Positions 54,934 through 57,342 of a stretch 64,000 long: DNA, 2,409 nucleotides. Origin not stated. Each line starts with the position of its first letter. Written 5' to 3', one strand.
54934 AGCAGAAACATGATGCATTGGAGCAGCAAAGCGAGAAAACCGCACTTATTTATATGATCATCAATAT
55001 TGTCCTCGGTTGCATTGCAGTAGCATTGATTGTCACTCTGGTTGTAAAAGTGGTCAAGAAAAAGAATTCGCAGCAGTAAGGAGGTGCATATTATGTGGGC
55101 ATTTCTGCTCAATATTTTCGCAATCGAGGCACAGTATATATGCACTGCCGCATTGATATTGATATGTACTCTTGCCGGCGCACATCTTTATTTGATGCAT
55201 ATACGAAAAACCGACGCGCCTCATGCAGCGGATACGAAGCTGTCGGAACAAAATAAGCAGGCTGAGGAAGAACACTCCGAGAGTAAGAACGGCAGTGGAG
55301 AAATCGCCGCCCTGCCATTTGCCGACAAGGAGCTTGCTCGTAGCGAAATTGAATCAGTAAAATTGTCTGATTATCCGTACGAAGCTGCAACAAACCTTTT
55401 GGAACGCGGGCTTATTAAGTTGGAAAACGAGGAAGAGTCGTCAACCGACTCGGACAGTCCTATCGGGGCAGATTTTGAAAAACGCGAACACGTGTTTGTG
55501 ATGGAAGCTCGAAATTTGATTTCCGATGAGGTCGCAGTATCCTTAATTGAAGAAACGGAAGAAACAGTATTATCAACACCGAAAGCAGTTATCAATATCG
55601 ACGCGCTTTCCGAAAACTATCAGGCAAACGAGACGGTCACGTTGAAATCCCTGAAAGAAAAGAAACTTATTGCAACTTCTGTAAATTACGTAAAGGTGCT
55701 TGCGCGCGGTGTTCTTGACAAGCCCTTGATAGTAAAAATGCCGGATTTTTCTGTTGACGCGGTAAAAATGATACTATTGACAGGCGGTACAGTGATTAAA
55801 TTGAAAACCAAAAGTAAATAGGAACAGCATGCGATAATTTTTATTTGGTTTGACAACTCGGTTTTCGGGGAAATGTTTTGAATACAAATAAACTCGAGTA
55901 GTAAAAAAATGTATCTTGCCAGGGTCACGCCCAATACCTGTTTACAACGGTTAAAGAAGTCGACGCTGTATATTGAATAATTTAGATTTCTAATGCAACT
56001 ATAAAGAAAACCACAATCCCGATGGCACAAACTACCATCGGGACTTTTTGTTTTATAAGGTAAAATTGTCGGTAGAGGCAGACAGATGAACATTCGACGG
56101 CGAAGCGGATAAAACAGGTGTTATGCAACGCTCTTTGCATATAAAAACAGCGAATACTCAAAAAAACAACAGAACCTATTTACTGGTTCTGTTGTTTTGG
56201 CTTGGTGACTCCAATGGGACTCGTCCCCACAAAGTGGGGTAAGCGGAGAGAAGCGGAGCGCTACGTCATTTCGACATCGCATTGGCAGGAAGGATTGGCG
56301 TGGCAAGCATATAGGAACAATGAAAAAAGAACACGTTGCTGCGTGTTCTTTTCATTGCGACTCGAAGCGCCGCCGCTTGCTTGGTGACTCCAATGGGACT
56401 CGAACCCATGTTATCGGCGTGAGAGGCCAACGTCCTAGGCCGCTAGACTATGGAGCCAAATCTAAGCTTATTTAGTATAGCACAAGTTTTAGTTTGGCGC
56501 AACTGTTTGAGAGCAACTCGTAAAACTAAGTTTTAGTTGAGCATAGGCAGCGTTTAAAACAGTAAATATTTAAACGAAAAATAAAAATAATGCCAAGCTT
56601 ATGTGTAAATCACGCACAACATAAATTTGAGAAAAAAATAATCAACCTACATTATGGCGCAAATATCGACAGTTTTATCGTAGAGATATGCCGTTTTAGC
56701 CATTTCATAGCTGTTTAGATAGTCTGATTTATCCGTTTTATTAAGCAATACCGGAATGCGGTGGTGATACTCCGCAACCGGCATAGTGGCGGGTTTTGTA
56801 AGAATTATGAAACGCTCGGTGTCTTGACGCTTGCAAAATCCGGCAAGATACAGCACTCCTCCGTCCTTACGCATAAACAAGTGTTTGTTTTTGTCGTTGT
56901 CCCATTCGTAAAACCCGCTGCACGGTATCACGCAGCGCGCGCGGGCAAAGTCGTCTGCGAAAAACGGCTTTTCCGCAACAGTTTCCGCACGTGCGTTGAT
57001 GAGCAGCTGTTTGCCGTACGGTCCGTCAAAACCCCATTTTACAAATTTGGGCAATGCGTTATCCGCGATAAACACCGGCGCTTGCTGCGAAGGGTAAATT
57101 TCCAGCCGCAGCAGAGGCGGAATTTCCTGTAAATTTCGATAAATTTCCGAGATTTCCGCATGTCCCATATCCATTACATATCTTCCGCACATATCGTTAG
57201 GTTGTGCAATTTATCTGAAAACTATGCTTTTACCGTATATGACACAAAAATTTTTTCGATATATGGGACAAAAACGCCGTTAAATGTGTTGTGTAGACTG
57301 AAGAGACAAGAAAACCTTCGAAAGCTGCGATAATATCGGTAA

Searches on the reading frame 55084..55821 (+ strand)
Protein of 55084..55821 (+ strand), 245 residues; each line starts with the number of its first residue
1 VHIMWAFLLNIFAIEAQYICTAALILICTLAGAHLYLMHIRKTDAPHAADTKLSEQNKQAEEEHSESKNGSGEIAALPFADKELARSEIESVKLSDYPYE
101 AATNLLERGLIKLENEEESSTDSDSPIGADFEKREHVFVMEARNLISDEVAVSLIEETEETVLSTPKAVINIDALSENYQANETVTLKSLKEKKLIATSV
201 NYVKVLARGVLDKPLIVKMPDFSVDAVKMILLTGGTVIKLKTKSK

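Call 6: search_protein_families(library=pfam, proteins=[window:55084-55821:+], max_evalue=0.01)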
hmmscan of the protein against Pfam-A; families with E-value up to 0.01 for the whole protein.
window:55084-55821:+ (245 aa): 1 family
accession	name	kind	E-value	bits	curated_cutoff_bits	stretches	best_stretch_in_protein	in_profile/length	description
PF00828.25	Ribosomal_L27A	-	1.6e-11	44.9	21.5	1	169-237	1-71/72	Ribosomal proteins 50S-L15, 50S-L18e, 60S-L27A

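Call 61: search_protein_families(library=ncbifam, proteins=[window:55093-55821:+], max_evalue=0.001)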
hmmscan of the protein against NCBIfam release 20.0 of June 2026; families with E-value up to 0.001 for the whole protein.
window:55093-55821:+ (242 aa): 1 family
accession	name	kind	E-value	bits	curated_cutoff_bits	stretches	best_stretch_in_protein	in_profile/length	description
TIGR01071.1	rplO_bact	equivalog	7.2e-10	38.9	77.95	1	161-234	70-143/144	50S ribosomal protein L15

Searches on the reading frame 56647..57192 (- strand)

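Call 6: search_protein_families(library=pfam, proteins=[window:56647-57192:-], max_evalue=0.01)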
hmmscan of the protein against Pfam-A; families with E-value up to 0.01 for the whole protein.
window:56647-57192:- (181 aa): 1 family
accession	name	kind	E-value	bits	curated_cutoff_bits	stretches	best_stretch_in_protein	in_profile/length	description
PF02586.19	SRAP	-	2.1e-34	119.4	27.1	1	1-163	1-184/214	SOS response associated peptidase (SRAP)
